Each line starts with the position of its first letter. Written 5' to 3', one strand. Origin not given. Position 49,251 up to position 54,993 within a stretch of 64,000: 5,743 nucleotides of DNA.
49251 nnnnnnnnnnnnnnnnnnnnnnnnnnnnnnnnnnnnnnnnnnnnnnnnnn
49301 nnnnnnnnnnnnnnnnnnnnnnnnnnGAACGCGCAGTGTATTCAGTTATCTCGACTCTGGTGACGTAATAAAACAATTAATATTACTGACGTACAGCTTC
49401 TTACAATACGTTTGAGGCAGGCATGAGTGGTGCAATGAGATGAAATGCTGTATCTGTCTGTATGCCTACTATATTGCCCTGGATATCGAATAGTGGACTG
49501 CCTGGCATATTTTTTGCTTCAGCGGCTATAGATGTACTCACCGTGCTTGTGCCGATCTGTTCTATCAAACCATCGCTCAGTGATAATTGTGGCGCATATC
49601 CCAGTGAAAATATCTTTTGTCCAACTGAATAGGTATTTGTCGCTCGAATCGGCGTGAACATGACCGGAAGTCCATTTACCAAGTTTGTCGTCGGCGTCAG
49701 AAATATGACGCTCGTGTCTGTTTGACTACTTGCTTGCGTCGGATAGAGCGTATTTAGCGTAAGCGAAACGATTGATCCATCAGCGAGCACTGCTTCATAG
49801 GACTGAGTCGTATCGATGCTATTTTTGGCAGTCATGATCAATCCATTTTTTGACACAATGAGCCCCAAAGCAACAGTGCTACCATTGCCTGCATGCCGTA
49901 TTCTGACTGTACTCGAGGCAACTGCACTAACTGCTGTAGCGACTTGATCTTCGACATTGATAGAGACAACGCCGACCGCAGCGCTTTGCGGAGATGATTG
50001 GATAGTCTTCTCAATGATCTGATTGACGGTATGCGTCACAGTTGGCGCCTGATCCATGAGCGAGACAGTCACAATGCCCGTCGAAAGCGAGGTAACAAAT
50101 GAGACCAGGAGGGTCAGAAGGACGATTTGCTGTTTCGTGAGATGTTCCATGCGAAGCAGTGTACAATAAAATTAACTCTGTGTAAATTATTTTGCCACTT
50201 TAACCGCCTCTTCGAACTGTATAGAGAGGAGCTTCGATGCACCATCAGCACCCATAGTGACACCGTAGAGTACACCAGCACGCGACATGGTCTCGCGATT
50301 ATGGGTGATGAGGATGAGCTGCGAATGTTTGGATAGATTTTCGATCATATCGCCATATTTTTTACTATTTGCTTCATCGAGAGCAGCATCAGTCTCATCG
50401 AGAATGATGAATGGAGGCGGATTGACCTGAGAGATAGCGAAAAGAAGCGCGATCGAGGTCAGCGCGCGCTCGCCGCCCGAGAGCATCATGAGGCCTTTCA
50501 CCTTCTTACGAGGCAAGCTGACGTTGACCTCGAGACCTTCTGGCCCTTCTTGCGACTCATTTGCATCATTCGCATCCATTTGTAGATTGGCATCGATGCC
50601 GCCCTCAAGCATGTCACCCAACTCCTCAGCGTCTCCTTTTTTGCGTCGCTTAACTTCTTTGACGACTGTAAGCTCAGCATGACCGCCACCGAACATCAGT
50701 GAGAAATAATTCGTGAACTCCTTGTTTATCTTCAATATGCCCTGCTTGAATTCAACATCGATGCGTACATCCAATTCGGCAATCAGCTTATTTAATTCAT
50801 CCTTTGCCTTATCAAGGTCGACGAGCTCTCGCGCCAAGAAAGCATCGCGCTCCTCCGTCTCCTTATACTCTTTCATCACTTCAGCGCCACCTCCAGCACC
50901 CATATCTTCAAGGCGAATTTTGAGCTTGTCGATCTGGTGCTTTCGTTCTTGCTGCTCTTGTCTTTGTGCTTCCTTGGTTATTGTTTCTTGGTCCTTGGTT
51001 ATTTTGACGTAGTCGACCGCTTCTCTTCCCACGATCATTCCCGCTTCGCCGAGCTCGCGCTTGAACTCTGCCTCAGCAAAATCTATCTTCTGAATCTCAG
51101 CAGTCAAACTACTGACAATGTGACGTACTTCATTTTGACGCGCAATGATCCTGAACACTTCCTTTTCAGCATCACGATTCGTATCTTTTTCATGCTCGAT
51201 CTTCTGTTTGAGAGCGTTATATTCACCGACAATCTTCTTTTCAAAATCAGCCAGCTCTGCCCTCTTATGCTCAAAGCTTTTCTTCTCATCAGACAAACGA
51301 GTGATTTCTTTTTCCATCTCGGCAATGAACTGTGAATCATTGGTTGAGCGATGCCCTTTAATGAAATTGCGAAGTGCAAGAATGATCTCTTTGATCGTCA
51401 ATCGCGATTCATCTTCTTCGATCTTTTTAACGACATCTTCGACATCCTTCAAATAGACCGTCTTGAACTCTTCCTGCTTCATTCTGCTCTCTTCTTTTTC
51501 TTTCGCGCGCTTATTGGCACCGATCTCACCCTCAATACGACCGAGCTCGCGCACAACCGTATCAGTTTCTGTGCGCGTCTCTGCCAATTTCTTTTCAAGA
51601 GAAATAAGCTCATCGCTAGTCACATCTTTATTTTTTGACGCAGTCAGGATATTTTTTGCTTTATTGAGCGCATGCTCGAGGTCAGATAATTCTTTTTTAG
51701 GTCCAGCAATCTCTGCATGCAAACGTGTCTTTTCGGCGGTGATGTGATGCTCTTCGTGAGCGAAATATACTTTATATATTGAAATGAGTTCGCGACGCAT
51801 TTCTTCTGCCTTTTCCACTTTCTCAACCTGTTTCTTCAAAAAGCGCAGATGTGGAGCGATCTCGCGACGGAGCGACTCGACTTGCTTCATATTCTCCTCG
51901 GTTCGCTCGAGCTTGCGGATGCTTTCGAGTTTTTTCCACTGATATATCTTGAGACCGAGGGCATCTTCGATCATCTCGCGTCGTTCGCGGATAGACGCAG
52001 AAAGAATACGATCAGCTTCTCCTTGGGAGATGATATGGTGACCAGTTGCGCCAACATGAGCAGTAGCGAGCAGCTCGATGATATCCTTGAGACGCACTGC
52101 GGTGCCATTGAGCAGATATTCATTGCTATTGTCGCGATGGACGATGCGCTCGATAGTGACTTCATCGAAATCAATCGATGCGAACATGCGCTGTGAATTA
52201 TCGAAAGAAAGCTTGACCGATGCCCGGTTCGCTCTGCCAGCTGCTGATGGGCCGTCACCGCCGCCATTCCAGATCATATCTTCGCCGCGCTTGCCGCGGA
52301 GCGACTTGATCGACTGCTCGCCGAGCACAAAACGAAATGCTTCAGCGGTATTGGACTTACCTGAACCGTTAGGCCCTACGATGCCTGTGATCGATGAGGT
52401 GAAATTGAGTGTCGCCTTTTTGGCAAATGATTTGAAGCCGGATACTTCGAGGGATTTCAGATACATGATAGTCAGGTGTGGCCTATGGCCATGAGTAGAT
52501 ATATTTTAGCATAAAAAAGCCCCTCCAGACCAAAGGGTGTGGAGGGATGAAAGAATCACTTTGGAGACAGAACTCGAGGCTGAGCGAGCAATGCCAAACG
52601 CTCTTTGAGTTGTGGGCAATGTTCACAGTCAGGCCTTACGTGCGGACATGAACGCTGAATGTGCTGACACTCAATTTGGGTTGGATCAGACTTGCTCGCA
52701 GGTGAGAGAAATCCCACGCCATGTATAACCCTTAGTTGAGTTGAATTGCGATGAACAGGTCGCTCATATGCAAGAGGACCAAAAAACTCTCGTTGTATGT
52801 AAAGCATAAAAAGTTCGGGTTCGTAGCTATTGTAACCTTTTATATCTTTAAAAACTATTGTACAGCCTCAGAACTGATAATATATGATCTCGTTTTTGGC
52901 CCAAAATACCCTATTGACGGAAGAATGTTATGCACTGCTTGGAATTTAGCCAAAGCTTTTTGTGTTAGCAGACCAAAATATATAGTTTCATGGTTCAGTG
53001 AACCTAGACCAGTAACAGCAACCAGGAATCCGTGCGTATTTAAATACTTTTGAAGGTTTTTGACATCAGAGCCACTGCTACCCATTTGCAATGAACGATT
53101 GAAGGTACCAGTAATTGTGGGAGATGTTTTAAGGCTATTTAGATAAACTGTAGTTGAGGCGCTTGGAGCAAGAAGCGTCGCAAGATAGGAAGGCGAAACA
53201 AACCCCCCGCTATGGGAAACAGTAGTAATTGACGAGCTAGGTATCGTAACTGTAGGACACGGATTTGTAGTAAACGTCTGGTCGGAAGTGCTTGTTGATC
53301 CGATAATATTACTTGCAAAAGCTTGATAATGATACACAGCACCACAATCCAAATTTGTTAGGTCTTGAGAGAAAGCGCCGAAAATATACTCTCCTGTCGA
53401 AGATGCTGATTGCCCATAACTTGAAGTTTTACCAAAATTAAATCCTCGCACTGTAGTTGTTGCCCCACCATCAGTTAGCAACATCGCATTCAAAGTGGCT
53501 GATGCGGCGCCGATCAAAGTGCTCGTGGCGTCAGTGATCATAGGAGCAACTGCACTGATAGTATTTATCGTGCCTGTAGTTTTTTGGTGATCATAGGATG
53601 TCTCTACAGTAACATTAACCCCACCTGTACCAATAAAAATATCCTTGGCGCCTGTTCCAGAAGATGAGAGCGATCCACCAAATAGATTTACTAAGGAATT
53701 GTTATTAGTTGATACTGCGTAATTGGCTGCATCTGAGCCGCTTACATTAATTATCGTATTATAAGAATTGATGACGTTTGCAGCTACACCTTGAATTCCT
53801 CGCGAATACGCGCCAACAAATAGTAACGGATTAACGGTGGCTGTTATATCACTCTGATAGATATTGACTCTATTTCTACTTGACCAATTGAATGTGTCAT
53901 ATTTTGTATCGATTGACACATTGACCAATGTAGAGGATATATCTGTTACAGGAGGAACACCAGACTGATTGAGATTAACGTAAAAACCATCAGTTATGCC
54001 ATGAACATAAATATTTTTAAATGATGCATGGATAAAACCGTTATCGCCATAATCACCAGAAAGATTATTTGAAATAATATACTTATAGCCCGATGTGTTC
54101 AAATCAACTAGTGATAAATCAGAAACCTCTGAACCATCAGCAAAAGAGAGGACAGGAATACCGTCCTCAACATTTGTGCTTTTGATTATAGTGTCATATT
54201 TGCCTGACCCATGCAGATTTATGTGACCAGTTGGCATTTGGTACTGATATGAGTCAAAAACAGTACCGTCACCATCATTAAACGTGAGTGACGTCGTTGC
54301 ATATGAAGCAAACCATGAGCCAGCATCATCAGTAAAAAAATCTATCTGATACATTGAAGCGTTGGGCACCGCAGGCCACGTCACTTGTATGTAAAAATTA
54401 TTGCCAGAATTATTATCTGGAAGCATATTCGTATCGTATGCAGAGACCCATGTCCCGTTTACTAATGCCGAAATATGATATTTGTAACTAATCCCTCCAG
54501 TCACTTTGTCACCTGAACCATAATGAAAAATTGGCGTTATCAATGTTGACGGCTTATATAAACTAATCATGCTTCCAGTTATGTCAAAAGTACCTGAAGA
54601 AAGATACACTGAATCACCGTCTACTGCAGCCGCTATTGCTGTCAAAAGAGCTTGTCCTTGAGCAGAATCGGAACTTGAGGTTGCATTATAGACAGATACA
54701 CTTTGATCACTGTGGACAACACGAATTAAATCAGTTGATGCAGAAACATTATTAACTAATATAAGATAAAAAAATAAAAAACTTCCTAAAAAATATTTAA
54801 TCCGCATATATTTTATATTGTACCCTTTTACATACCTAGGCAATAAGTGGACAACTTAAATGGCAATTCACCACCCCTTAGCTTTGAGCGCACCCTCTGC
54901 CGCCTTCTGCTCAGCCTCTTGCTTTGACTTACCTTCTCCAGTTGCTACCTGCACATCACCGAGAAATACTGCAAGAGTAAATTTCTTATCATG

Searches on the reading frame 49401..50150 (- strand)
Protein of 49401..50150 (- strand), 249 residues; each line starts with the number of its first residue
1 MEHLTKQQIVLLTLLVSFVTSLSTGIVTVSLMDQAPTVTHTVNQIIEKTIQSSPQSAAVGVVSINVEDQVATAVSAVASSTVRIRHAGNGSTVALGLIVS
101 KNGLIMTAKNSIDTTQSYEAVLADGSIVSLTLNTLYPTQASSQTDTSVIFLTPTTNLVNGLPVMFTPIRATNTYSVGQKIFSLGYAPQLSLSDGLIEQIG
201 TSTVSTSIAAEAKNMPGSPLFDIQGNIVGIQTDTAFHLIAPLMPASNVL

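Call 8: search_protein_families(library=pfam, proteins=[window:49401-50150:-], max_evalue=0.001)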
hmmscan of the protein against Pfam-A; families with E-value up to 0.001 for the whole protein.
window:49401-50150:- (249 aa): 1 family
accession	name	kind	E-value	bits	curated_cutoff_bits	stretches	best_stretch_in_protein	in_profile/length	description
PF13365.12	Trypsin_2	-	1.2e-08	36.3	27.6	1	96-230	3-144/144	Trypsin-like peptidase domain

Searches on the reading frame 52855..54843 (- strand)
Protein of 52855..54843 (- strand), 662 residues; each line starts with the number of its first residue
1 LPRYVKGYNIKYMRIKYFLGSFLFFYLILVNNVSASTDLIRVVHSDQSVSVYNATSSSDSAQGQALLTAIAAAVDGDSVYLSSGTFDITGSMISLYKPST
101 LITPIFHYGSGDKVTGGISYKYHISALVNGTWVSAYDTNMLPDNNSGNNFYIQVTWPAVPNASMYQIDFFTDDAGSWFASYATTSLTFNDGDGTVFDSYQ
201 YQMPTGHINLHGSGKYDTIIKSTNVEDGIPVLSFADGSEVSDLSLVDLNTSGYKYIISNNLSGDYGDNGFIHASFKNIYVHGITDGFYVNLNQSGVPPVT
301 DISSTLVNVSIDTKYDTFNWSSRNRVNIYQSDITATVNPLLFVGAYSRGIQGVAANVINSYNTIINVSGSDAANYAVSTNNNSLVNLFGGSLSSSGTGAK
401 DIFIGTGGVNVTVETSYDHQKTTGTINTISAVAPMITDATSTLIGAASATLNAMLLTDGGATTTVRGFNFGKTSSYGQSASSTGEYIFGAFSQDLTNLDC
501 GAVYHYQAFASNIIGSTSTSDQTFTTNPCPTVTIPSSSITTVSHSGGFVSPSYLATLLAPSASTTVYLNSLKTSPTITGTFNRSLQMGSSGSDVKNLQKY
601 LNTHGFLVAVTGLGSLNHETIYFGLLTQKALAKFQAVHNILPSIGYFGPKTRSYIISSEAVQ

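Call 8: search_protein_families(library=pfam, proteins=[window:52855-54843:-], max_evalue=0.001)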
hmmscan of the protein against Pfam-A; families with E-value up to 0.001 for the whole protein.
window:52855-54843:- (662 aa): 1 family
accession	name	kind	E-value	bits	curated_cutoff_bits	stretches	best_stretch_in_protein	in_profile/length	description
PF01471.23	PG_binding_1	-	2.3e-07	31.3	23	1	590-652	1-54/57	Putative peptidoglycan binding domain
